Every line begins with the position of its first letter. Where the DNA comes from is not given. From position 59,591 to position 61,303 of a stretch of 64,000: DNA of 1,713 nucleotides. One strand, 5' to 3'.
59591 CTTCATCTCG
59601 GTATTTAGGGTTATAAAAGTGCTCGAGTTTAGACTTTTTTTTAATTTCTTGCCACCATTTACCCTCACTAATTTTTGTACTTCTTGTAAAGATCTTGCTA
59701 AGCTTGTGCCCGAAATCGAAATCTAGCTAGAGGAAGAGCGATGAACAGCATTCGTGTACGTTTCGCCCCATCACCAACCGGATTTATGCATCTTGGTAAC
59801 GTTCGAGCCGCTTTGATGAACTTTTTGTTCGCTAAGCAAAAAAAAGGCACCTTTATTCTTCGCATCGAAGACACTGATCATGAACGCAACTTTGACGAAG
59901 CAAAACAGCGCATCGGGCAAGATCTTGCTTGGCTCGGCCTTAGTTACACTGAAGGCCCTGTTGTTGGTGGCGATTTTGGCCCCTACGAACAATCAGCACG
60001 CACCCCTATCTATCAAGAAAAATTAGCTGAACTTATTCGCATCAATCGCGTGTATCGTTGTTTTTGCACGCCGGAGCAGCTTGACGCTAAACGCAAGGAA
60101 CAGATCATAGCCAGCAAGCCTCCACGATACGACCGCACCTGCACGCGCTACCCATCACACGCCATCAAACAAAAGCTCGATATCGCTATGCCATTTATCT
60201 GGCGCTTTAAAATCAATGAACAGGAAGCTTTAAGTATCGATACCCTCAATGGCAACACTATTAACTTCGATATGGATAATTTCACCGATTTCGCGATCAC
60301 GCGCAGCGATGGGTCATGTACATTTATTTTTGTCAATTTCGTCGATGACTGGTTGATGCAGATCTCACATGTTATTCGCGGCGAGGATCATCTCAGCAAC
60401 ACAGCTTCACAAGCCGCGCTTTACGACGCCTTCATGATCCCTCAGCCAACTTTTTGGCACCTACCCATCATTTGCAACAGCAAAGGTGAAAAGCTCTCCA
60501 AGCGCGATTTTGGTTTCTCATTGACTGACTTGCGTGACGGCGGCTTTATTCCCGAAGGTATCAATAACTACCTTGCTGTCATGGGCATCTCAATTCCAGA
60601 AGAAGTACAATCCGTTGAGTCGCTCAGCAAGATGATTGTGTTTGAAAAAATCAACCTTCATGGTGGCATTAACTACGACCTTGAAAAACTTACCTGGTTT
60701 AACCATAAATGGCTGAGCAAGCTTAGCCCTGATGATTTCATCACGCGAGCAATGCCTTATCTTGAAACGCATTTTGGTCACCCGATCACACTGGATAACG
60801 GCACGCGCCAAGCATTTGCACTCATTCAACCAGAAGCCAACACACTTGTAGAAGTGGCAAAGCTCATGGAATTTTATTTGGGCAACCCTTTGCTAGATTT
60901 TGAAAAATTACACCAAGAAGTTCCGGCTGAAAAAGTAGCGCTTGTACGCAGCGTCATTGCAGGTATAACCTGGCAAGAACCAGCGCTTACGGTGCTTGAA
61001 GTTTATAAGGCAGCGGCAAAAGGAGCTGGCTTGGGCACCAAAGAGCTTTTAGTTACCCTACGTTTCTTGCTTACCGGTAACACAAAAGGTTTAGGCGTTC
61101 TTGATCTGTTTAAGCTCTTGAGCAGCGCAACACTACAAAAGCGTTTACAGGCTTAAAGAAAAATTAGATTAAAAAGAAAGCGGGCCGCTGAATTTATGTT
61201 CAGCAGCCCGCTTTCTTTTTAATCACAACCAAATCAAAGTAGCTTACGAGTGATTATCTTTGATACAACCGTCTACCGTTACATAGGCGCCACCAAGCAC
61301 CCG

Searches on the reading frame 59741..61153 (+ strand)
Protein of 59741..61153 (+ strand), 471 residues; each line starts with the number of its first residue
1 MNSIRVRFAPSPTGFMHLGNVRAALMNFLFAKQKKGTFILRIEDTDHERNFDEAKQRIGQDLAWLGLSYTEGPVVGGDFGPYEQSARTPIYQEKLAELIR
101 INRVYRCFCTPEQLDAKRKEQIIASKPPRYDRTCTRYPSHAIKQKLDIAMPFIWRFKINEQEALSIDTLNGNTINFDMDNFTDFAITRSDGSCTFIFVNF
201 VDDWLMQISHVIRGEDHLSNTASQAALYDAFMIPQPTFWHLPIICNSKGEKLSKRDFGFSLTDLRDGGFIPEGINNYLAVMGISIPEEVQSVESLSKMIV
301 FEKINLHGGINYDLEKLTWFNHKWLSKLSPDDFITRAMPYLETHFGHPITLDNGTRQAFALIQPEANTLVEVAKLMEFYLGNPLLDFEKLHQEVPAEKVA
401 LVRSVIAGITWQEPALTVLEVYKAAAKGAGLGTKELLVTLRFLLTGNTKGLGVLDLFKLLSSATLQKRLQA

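Call 65: find_homologous_proteins(query=window:59741-61153:+, max_evalue=1e-50)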
Query window:59741-61153:+ (471 aa): 7473 proteins with E <= 1e-50 among 8000 candidates; the best 120 are listed.
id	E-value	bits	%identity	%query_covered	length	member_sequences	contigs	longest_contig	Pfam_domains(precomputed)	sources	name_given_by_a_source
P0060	0.0e+0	1079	100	100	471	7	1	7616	PF19269.5,PF00749.28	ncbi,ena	-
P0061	1.9e-260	882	81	100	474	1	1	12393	PF19269.5,PF00749.28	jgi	jgi:nondiscriminating glutamyl-tRNA synthetase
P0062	4.6e-249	845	78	100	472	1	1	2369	PF19269.5,PF00749.28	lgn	-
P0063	3.5e-243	825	75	100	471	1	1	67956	PF19269.5,PF00749.28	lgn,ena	-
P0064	1.0e-235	801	73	100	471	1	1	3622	PF19269.5,PF00749.28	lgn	-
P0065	3.4e-232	789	72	100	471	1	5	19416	PF19269.5,PF00749.28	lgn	-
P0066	2.3e-231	786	71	100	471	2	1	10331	PF19269.5,PF00749.28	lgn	-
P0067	6.1e-214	729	100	68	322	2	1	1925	PF19269.5,PF00749.28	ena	-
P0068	3.8e-212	723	67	100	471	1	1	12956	PF19269.5,PF00749.28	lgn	-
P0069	6.8e-180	617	59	100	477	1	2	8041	PF19269.5,PF00749.28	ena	-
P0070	1.2e-170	586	56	100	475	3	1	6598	PF19269.5,PF00749.28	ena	-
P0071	2.1e-165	569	55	99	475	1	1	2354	PF19269.5,PF00749.28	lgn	-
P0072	6.5e-163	561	54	100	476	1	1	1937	PF19269.5,PF00749.28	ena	-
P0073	1.2e-162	560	54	99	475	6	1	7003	PF19269.5,PF00749.28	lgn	-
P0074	2.6e-161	555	55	100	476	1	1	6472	PF19269.5,PF00749.28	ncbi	-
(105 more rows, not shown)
